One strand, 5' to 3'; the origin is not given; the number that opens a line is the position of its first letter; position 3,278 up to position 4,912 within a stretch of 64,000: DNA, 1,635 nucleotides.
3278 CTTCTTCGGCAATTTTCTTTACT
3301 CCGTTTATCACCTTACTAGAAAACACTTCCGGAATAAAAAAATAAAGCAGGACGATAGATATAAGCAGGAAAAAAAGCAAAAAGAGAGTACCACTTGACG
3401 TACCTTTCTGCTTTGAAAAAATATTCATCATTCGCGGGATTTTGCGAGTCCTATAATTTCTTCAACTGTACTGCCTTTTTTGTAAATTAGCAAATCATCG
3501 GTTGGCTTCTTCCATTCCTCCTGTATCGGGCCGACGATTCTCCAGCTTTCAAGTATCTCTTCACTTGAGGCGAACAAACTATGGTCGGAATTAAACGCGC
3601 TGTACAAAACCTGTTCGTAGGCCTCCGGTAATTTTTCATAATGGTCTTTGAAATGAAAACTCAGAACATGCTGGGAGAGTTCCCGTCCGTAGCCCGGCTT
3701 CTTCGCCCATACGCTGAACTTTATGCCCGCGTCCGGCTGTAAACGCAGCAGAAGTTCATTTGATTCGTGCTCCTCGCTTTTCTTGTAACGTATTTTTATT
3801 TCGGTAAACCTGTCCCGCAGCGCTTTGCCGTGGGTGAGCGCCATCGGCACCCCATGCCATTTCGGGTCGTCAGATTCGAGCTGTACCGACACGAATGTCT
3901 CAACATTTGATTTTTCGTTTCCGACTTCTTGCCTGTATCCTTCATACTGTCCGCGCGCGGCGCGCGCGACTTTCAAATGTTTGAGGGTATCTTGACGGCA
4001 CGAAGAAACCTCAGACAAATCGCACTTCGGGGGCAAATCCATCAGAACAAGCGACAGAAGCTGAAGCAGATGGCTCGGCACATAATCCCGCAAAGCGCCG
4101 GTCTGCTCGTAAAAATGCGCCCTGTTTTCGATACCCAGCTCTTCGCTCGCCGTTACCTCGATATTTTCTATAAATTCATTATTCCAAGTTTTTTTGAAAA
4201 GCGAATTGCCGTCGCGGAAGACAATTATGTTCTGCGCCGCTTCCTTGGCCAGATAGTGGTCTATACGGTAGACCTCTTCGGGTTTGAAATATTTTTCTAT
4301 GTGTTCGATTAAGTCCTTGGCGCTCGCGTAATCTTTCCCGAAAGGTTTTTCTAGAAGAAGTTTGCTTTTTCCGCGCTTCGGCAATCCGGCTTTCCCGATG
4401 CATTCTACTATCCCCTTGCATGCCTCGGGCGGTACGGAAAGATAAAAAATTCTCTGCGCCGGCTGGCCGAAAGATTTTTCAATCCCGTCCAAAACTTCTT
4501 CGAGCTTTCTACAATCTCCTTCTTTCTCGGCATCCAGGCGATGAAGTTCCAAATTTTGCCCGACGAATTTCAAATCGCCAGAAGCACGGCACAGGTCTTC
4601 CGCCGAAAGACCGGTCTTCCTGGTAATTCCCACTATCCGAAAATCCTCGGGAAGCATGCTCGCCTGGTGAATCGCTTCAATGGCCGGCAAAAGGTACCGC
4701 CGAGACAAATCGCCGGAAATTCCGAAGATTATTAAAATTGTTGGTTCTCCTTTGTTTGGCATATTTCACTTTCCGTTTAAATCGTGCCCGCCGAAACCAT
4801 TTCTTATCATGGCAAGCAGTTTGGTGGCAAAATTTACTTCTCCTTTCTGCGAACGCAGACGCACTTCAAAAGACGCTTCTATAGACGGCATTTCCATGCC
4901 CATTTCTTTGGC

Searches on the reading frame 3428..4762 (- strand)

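Call 81: search_protein_families(library=pfam, proteins=[window:3428-4762:-], max_evalue=0.00001)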
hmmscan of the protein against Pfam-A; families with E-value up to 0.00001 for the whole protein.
window:3428-4762:- (444 aa): 2 families
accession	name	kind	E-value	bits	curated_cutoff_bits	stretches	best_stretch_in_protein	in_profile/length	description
PF02781.21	G6PD_C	-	5.9e-68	229.5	27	1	181-432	2-279/296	Glucose-6-phosphate dehydrogenase, C-terminal domain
PF00479.28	G6PD_N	-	1.6e-39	136.9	22.1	1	11-178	1-183/183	Glucose-6-phosphate dehydrogenase, NAD binding domain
